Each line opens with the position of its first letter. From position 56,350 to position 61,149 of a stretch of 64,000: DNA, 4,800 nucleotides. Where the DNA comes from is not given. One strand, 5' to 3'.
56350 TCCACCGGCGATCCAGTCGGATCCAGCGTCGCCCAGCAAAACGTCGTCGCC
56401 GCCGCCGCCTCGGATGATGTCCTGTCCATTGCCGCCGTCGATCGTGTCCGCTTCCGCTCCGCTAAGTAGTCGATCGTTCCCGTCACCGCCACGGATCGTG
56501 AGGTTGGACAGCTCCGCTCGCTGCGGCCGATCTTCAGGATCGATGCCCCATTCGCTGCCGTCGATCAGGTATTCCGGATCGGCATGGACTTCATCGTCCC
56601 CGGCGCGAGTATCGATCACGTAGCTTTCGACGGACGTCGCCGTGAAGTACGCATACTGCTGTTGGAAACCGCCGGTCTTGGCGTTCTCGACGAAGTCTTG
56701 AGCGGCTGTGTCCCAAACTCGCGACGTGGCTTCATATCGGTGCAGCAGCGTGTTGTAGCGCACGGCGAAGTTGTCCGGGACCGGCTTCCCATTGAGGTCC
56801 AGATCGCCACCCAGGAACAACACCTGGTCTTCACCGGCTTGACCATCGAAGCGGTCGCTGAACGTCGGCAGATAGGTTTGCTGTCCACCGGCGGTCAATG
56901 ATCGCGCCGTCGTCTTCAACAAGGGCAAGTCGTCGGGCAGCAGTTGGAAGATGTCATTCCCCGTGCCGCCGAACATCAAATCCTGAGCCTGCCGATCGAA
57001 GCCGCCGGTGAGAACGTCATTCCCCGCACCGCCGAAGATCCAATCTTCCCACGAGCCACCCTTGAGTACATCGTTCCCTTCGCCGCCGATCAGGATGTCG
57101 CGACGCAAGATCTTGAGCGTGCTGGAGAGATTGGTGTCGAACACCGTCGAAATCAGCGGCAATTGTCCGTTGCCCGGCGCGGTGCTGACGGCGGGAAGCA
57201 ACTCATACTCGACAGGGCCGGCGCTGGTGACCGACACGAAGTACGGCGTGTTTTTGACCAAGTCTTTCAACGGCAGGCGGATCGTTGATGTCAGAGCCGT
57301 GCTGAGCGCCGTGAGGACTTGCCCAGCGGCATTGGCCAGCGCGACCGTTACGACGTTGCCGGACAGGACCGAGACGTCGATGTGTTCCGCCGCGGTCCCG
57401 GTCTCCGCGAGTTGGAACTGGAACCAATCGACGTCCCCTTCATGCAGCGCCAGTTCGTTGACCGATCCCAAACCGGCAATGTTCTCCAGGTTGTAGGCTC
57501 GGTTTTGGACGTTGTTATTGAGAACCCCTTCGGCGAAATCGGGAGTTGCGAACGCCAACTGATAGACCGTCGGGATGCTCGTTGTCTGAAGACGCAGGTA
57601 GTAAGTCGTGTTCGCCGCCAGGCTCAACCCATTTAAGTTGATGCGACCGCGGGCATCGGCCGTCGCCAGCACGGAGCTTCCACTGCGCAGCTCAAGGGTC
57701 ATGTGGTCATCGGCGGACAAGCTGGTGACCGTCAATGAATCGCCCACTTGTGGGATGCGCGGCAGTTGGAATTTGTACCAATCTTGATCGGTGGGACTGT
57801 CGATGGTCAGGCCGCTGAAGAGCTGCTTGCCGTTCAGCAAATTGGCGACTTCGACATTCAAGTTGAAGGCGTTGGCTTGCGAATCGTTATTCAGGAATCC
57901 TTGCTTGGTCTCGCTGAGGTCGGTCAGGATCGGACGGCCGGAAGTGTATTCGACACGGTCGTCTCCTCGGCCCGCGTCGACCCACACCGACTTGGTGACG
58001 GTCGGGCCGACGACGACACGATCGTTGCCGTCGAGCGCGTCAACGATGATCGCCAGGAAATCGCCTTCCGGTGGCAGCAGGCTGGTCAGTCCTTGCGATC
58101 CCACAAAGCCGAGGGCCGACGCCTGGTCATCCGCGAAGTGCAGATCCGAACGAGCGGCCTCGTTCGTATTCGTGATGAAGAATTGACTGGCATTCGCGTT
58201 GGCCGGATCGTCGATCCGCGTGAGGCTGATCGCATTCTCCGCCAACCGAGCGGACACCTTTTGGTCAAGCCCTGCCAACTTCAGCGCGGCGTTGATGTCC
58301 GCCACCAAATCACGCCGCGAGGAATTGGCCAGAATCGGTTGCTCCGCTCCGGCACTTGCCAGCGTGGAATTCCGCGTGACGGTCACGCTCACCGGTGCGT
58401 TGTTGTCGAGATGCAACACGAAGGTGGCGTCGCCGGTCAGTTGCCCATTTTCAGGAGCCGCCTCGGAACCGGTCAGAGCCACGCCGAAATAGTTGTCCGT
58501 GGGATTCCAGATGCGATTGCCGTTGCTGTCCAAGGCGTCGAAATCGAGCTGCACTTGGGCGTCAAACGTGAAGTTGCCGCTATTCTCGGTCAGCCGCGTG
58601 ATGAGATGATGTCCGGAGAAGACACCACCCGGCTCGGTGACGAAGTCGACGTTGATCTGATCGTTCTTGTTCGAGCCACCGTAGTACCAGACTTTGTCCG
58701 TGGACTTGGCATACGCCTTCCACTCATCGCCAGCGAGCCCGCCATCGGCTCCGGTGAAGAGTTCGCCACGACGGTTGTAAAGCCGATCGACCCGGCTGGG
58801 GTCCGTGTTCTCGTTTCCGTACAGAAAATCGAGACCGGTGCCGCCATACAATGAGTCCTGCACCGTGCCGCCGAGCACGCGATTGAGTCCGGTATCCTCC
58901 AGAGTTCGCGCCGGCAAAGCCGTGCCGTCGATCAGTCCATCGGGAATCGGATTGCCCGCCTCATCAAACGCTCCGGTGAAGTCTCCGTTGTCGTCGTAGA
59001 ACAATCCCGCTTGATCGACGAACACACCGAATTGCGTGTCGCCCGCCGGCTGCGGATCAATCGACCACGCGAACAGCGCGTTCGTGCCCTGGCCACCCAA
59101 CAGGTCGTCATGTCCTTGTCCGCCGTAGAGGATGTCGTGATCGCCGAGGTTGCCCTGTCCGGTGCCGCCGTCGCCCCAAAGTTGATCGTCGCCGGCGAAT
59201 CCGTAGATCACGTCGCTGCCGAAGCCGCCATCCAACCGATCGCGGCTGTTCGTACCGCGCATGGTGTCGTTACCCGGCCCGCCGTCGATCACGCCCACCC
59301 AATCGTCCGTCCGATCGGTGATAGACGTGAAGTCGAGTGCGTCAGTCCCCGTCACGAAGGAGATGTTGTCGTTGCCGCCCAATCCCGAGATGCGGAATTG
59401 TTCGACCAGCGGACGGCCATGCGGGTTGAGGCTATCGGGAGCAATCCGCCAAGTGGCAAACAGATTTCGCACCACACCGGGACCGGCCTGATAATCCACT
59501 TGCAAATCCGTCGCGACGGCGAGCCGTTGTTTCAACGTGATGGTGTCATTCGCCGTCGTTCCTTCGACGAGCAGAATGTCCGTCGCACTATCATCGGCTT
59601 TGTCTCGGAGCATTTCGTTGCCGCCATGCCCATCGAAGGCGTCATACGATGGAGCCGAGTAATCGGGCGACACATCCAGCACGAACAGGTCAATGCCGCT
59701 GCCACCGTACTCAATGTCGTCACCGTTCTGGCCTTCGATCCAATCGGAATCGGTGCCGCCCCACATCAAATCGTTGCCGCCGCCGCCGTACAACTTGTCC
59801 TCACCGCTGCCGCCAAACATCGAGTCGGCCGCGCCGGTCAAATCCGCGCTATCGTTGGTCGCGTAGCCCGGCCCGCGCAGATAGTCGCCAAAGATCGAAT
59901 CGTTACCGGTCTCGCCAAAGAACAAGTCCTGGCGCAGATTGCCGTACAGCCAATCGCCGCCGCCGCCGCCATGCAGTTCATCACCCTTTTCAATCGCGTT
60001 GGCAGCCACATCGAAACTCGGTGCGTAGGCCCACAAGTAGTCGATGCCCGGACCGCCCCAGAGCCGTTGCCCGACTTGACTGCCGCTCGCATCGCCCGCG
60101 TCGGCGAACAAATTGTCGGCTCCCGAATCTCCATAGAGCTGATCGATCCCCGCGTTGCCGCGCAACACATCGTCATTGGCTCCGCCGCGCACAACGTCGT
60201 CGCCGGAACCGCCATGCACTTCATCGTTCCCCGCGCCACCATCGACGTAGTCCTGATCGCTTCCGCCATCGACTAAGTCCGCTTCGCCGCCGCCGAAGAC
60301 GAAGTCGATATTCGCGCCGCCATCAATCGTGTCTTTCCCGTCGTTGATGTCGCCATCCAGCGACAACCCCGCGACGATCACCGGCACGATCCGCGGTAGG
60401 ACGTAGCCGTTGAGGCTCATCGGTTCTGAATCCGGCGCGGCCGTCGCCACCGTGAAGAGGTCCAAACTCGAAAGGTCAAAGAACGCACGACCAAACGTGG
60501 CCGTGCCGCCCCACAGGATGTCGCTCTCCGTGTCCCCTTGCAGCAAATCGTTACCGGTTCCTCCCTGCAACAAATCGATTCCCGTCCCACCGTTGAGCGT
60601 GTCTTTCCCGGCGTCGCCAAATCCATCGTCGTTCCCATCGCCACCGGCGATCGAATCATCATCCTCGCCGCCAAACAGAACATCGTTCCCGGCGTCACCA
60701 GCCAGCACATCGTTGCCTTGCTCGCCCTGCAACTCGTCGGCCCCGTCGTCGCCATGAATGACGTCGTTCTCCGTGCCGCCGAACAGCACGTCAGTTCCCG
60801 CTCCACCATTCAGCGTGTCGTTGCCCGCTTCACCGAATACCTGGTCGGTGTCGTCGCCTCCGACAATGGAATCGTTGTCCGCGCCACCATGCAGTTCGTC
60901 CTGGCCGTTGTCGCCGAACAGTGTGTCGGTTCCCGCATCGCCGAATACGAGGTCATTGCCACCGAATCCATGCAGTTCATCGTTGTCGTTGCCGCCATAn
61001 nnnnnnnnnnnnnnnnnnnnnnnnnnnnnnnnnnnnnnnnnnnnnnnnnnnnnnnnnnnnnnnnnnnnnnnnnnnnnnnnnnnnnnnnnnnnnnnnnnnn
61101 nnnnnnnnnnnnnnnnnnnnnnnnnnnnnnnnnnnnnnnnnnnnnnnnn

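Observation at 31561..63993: Uninterrupted ORF of at least 10,810 codons (32.4 kb), still open at the window edge: a mega-protein mixing bacterial RTX with eukaryote-like adhesion modules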

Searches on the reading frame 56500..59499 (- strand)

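Call 5: search_protein_families(library=pfam, proteins=[window:56500-59499:-], max_evalue=0.01)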
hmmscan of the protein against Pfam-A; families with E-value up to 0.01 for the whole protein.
window:56500-59499:- (1000 aa): 1 family
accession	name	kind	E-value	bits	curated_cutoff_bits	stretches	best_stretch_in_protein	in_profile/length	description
PF00353.25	HemolysinCabind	-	5e-17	62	23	2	804-834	1-31/36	RTX calcium-binding nonapeptide repeat (4 copies)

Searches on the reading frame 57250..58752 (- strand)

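Call 28: search_protein_families(library=pfam, proteins=[window:57250-58752:-], max_evalue=1)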
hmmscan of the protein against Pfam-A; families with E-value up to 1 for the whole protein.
window:57250-58752:- (501 aa): 1 family
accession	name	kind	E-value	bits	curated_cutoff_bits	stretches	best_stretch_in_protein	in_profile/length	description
PF04151.21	PPC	-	0.0063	17.8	25.9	1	322-389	1-69/70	Bacterial pre-peptidase C-terminal domain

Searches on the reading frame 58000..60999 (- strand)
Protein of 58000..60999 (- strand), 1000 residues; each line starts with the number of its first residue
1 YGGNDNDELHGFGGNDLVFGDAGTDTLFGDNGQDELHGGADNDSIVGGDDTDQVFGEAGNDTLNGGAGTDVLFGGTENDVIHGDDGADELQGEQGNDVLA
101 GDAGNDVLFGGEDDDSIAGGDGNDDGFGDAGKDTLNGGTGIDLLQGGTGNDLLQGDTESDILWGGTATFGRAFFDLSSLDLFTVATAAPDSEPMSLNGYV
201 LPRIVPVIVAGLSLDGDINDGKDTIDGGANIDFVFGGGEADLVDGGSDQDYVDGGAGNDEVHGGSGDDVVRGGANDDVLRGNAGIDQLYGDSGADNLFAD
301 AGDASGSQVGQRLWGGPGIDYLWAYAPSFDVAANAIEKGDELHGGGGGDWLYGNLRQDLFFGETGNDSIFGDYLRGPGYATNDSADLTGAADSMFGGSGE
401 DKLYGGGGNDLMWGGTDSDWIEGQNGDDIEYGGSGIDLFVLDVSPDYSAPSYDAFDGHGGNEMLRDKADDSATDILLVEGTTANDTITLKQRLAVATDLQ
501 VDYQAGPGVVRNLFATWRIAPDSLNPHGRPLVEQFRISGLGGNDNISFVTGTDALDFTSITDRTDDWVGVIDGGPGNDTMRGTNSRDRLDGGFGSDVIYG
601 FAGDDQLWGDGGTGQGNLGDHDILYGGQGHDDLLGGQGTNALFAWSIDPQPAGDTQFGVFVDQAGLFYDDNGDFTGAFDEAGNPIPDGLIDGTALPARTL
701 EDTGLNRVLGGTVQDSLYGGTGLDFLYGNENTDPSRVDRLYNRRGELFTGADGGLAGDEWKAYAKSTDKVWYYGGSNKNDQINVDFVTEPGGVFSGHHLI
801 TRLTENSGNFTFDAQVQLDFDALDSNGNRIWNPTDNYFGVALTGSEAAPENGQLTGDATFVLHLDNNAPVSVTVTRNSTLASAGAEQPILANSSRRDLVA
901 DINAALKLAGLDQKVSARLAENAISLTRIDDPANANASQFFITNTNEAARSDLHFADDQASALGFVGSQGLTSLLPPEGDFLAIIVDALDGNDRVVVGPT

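Call 4: search_protein_families(library=pfam, proteins=[window:58000-60999:-], max_evalue=0.01)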
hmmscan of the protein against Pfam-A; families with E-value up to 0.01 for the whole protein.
window:58000-60999:- (1000 aa): 1 family
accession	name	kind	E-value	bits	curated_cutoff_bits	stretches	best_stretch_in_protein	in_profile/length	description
PF00353.25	HemolysinCabind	-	3.6e-62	206.2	23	13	65-99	2-36/36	RTX calcium-binding nonapeptide repeat (4 copies)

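Call 17: search_protein_families(library=ncbifam, proteins=[window:58000-60999:-], max_evalue=0.01)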
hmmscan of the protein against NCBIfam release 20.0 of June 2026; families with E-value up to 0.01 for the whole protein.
window:58000-60999:- (1000 aa): 6 families
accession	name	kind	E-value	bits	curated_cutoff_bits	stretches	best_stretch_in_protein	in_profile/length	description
NF033943.0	RTX_toxin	subfamily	9.7e-44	149.8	1000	6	52-162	688-799/930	RTX family hemolysin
NF046115.1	Ca_rpt_SMc04171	equivalog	2.5e-37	129.2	625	5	75-153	411-489/574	SMc04171 family calcium-binding repeat protein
NF033203.1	entero_EhxA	exception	2.1e-30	105.6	2000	5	72-167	705-800/997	enterohemolysin EhxA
NF035945.1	Zn_serralysin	subfamily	1.7e-24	86.9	500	6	573-612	324-363/462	serralysin family metalloprotease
NF053766.1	ZapA_metallo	exception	5.6e-20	71.8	940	5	254-303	335-384/483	ZapA family metalloprotease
NF050046.1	PueAB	exception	2.1e-06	26.5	670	1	232-288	370-426/616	polyurethane esterase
